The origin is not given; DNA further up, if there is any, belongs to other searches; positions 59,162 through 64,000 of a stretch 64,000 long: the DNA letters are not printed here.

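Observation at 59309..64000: Single ORF fusing a penicillin-acylase-family Ntn hydrolase to a CocE/NonD (alpha-amino-acid ester hydrolase family) domain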

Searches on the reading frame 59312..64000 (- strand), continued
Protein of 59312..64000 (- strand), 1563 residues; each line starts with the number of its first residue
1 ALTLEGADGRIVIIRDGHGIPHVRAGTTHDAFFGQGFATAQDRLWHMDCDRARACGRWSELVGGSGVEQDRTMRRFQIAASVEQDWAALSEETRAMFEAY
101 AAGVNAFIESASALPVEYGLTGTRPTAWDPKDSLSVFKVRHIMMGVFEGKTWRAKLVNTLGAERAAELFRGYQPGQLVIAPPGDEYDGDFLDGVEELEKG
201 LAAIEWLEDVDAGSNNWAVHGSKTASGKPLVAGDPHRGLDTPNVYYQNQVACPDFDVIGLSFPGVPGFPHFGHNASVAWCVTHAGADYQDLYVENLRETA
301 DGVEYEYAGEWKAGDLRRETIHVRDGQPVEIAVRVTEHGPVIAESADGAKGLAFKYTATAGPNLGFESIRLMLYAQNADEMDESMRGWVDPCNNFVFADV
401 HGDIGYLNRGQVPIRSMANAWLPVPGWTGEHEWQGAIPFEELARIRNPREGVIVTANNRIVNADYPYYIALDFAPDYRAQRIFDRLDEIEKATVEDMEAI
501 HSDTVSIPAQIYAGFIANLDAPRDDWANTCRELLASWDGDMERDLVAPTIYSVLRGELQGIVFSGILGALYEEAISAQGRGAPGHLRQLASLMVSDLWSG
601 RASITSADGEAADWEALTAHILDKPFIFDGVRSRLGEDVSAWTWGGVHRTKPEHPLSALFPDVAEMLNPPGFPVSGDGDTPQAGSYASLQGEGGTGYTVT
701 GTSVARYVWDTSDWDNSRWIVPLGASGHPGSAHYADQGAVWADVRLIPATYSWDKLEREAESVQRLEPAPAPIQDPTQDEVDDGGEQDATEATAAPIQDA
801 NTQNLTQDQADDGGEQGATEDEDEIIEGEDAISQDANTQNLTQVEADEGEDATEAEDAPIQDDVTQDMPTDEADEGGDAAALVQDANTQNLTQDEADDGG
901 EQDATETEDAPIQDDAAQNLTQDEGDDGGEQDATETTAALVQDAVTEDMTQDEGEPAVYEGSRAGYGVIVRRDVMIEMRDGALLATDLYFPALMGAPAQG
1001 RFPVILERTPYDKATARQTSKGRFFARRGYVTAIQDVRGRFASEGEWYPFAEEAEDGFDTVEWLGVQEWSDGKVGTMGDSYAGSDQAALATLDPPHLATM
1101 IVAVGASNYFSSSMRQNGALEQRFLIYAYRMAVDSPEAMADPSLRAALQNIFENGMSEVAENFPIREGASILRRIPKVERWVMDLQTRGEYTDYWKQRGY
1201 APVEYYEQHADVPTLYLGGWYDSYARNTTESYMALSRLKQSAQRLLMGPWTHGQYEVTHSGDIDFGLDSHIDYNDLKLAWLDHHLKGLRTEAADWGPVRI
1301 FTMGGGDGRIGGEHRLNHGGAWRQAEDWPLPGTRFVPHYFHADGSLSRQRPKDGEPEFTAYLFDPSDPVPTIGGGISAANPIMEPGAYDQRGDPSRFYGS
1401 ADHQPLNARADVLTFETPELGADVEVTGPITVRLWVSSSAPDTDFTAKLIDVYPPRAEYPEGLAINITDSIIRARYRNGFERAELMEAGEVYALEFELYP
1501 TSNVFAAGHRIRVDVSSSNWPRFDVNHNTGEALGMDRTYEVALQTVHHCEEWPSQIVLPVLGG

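Call 8: find_homologous_proteins(query=window:59312-64000:-, max_evalue=1e-10)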
Query window:59312-64000:- (1563 aa): 292 proteins with E <= 1e-10 among 8000 candidates; the best 120 are listed.
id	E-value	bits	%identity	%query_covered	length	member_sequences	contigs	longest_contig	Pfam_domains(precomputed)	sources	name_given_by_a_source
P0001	0.0e+0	2621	72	100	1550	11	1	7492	PF02129.25,PF08530.17,PF01804.24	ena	-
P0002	0.0e+0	2607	73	55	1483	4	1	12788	PF02129.25,PF08530.17,PF01804.24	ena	-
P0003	0.0e+0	2590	75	52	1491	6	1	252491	PF02129.25,PF08530.17,PF01804.24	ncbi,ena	-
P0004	0.0e+0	2561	72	55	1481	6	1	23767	PF02129.25,PF08530.17,PF01804.24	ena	-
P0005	0.0e+0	2320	66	49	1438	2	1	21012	PF02129.25,PF08530.17,PF01804.24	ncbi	-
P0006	0.0e+0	2316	67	49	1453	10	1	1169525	PF02129.25,PF08530.17,PF01804.24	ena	-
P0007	0.0e+0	2295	66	50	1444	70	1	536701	PF02129.25,PF08530.17,PF01804.24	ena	-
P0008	0.0e+0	2282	64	51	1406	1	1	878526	PF02129.25,PF08530.17,PF01804.24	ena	-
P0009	0.0e+0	2257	64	50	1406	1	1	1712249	PF02129.25,PF08530.17,PF01804.24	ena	-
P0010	0.0e+0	2246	65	51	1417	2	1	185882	PF02129.25,PF08530.17,PF01804.24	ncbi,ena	-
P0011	0.0e+0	2229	67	50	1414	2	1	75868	PF02129.25,PF08530.17,PF01804.24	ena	-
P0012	0.0e+0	2225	67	49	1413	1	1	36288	PF02129.25,PF08530.17,PF01804.24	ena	-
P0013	0.0e+0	2204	64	51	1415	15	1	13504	PF02129.25,PF08530.17,PF01804.24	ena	-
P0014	0.0e+0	2190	66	49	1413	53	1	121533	PF02129.25,PF08530.17,PF01804.24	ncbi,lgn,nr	ncbi:MAG: CocE/NonD family hydrolase [SAR202 cluster bacterium]|nr:CocE/NonD family hydrolase [SAR20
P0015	0.0e+0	2176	66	49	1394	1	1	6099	PF02129.25,PF08530.17,PF01804.24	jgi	jgi:putative CocE/NonD family hydrolase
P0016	0.0e+0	2132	64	49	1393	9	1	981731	PF02129.25,PF08530.17,PF01804.24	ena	-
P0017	0.0e+0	2132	65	49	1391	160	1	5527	PF02129.25,PF08530.17,PF01804.24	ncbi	-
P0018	0.0e+0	1562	65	50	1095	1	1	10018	PF02129.25,PF01804.24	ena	-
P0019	0.0e+0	1479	66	49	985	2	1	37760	PF02129.25,PF01804.24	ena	-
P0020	0.0e+0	1218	66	49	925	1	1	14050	PF01804.24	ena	-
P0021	1.1e-228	781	48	49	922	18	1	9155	PF01804.24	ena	-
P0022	1.4e-219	750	45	39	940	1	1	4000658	PF27509.1,PF01804.24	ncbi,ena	-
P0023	5.5e-217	742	52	23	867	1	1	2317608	PF01804.24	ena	-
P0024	1.3e-213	731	47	36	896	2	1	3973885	PF01804.24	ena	-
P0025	3.9e-208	713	50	22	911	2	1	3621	PF01804.24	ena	-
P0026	3.0e-173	597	42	49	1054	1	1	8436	PF01804.24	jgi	-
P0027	1.7e-164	568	40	49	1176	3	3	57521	PF00202.28,PF01804.24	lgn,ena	-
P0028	4.0e-141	490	39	48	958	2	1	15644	PF01804.24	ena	-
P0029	2.3e-136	475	38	47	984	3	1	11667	PF01804.24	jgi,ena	-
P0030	1.3e-134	469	39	47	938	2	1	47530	PF01804.24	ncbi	ncbi:MAG: penicillin acylase family protein [Trebonia sp.]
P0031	5.9e-131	457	38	47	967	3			PF01804.24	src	-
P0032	7.5e-123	430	36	47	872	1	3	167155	PF01804.24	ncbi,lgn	ncbi:MAG: penicillin acylase family protein [Chloroflexia bacterium]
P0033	2.1e-118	415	34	37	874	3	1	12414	PF01804.24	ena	-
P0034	9.4e-118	413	34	36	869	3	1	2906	PF01804.24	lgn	-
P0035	1.7e-113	399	34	49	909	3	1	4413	PF01804.24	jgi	-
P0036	5.7e-113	397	36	48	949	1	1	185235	PF01804.24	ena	-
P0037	2.7e-111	392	34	49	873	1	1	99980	PF01804.24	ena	-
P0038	4.0e-111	391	35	50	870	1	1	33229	PF01804.24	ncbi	-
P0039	5.2e-108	381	32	49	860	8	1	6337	PF01804.24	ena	-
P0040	9.2e-108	380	34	49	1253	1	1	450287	PF05977.20,PF01804.24,PF07690.22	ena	-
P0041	1.6e-107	379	34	36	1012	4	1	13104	PF01804.24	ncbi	ncbi:MAG: penicillin acylase family protein [Burkholderiales bacterium]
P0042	1.2e-105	373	35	34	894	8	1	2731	PF01804.24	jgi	jgi:penicillin amidase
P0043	1.5e-105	372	35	49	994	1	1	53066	PF01804.24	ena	-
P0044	3.1e-104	368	33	50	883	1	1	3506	PF01804.24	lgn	-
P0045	7.7e-104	367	32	49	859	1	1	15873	PF01804.24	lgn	-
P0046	1.4e-103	366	33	49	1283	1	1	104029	PF05977.20,PF01804.24,PF07690.22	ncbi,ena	-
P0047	1.4e-101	359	32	49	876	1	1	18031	PF01804.24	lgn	-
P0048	4.2e-101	358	33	47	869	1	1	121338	PF01804.24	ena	-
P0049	6.6e-101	357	33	49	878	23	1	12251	PF01804.24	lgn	-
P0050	3.0e-100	355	33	49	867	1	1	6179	PF01804.24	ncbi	-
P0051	1.3e-99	353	32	49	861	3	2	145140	PF01804.24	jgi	-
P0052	8.2e-99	350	33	47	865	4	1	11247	PF01804.24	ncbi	-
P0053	6.9e-98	347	32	36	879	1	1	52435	PF01804.24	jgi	jgi:penicillin G amidase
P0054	8.6e-98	347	32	49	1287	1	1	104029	PF05977.20,PF01804.24,PF07690.22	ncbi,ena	-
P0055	4.3e-97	344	32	49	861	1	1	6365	PF01804.24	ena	-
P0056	1.0e-96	343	31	49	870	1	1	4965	PF01804.24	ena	-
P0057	1.1e-96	343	32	36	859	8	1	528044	PF01804.24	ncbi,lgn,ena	-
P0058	1.2e-96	343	32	49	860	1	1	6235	PF01804.24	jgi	-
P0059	8.8e-96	340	33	48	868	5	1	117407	PF01804.24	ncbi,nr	ncbi:hypothetical protein CCR85_08760 [Rhodothalassium salexigens]|nr:hypothetical protein [Rhodotha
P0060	2.0e-95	339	32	50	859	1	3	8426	PF01804.24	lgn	-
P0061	3.0e-95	338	32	48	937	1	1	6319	PF01804.24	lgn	-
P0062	4.7e-95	338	35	32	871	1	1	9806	PF01804.24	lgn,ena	-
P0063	6.0e-95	337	39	8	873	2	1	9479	PF01804.24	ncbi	-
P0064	3.0e-94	335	31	36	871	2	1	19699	PF01804.24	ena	-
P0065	3.3e-94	335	33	35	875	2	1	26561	PF01804.24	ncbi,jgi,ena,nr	ncbi:MAG: penicillin acylase family protein [Rhodospirillales bacterium]|nr:penicillin acylase famil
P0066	4.8e-94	334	33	48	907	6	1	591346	PF01804.24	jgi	jgi:penicillin amidase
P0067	3.0e-93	332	31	49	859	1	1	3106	PF01804.24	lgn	-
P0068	5.7e-93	331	33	47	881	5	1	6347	PF01804.24,PF13523.13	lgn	-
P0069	6.1e-93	331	31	36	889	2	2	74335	PF01804.24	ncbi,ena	-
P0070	1.4e-92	330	31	47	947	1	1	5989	PF00291.32,PF01804.24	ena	-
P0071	2.2e-92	329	33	36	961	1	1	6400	PF01804.24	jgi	jgi:acyl-homoserine lactone acylase PvdQ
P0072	2.4e-92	329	36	34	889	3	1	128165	PF01804.24,PF13523.13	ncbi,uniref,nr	ncbi:GNAT family N-acetyltransferase [Streptomyces radicis]|uniref:Lysine N-acyltransferase MbtK n=1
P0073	3.6e-92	328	33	49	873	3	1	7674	PF01804.24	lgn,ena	-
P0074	6.5e-92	327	32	36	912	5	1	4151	PF01804.24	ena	-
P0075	7.6e-92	327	31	36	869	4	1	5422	PF01804.24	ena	-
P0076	1.1e-91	327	32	34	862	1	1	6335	PF01804.24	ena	-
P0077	1.8e-91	326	31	49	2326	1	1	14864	PF01804.24,PF00082.28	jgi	jgi:acyl-homoserine lactone acylase PvdQ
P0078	6.2e-91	324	29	49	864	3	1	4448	PF01804.24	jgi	jgi:penicillin G amidase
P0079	9.1e-91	323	31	49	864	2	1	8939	PF01804.24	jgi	jgi:penicillin G amidase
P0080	1.1e-90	323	31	49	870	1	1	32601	PF01804.24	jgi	jgi:penicillin G amidase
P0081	1.1e-90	323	30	49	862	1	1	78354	PF01804.24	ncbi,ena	-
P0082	2.0e-90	322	31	37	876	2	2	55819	PF01804.24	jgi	jgi:penicillin amidase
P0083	2.2e-90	322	32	37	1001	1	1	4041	PF00160.27,PF01804.24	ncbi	-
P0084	2.9e-90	322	31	36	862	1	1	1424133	PF01804.24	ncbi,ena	-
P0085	5.1e-90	321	32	36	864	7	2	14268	PF01804.24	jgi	jgi:penicillin G amidase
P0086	5.3e-90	321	32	36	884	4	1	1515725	PF01804.24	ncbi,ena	-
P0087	8.9e-90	320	31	36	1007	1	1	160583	PF01804.24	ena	-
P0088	1.7e-89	319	30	49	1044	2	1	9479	PF01804.24,PF07676.19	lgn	-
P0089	4.7e-89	318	31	36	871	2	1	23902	PF01804.24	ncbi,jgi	ncbi:MAG TPA: penicillin acylase family protein [Terriglobales bacterium]|jgi:penicillin amidase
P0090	8.5e-89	317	31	37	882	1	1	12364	PF01804.24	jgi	jgi:penicillin G amidase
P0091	8.7e-89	317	33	36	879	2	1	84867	PF01804.24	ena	-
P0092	9.1e-89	317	31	49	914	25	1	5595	PF01804.24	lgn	-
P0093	1.6e-88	316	32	47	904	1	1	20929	PF01804.24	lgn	-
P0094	3.9e-88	315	32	37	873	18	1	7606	PF01804.24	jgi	-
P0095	9.0e-88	314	30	36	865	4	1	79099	PF01804.24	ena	-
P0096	1.2e-87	313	32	49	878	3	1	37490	PF01804.24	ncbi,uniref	ncbi:penicillin acylase family protein [Microtetraspora fusca]|uniref:Penicillin acylase family prot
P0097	2.0e-87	312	33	38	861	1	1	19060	PF01804.24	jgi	jgi:penicillin G amidase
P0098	2.6e-87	312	34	36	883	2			PF01804.24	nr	nr:penicillin acylase family protein [Microtetraspora niveoalba]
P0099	4.0e-87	311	30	49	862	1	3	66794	PF01804.24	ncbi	-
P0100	5.6e-87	311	33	49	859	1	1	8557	PF01804.24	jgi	jgi:penicillin amidase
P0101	5.6e-87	311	36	34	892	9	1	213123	PF01804.24,PF13523.13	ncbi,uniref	ncbi:GNAT family N-acetyltransferase [Streptomyces nodosus]|uniref:GNAT family N-acetyltransferase n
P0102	5.8e-87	311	30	47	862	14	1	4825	PF01804.24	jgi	jgi:penicillin amidase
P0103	1.4e-86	310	31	36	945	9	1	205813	PF01804.24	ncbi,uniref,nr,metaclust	ncbi:penicillin acylase family protein [Leucobacter sp. PH1c]|uniref:penicillin acylase family prote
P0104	1.9e-86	309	31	36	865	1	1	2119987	PF01804.24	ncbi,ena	-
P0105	4.1e-86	308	32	34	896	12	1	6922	PF01804.24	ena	-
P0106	7.7e-86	307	30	49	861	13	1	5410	PF01804.24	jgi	jgi:penicillin G amidase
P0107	2.0e-85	306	30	49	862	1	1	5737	PF01804.24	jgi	jgi:penicillin amidase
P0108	2.0e-85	306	30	49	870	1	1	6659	PF01804.24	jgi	jgi:penicillin amidase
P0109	2.2e-85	306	31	36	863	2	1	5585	PF01804.24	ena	-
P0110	2.9e-85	305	30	39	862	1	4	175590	PF01804.24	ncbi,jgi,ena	jgi:penicillin amidase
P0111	3.8e-85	305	31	36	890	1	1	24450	PF01804.24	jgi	jgi:penicillin G amidase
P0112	5.4e-85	304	31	34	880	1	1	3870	PF01804.24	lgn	-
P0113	6.2e-85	304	31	34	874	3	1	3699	PF01804.24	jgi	jgi:penicillin G amidase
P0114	7.2e-85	304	32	36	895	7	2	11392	PF01804.24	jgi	jgi:penicillin amidase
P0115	9.9e-85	303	33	35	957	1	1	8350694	PF01804.24,PF13523.13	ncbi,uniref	ncbi:GNAT family N-acetyltransferase [Streptomyces sp. 1268]|uniref:GNAT family N-acetyltransferase 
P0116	1.4e-84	303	32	48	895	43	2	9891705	PF01804.24,PF13523.13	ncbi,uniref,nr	ncbi:GNAT family N-acetyltransferase [Streptomyces sp. NPDC093228]|uniref:GNAT family N-acetyltransf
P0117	1.5e-84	303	31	36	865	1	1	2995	PF01804.24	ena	-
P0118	1.6e-84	303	30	49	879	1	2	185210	PF01804.24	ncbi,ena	-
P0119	2.7e-84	302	32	36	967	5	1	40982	PF01804.24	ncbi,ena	-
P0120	3.0e-84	302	29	47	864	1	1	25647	PF01804.24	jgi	jgi:penicillin amidase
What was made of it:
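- Independent recurrence as a single ORF: 17 full-length protein clusters, plus two shorter clusters that still carry both families, at 64-75% identity (call 8). Other members of the same Pfam family found in call 8 are fused to siderophore-type GNAT (MbtK/IucB-like) domains, MFS exporters or aminotransferases.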

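Call 14: find_encoding_contigs(protein=P0003, flank=10000, max_places=2)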
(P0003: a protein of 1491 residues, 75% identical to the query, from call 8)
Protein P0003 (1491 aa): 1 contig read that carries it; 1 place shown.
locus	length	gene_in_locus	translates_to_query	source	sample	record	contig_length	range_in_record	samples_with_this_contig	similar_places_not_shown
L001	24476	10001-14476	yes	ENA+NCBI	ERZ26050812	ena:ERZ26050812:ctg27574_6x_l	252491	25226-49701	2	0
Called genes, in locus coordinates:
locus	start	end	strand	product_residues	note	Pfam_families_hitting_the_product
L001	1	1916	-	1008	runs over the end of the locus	PF07517:SecA_DEAD, PF01043:SecA_PP_bind, PF21090:P-loop_SecA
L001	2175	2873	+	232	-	-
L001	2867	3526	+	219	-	-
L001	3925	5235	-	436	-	PF00501:AMP-binding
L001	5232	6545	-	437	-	PF11805:DUF3326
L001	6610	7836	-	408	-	PF00278:Orn_DAP_Arg_deC, PF02784:Orn_Arg_deC_N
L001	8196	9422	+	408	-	-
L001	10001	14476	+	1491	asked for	PF01804:Penicil_amidase, PF02129:Peptidase_S15, PF08530:PepX_C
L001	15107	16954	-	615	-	PF25390:WD40_RLD, PF13540:RCC1_2, PF07995:GSDH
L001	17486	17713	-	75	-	-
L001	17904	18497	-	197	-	PF02441:Flavoprotein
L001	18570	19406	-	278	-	PF01040:UbiA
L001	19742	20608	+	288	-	PF00892:EamA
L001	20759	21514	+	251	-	PF00106:adh_short, PF08659:KR, PF13561:adh_short_C2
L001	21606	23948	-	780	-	PF13231:PMT_2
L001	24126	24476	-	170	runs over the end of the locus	-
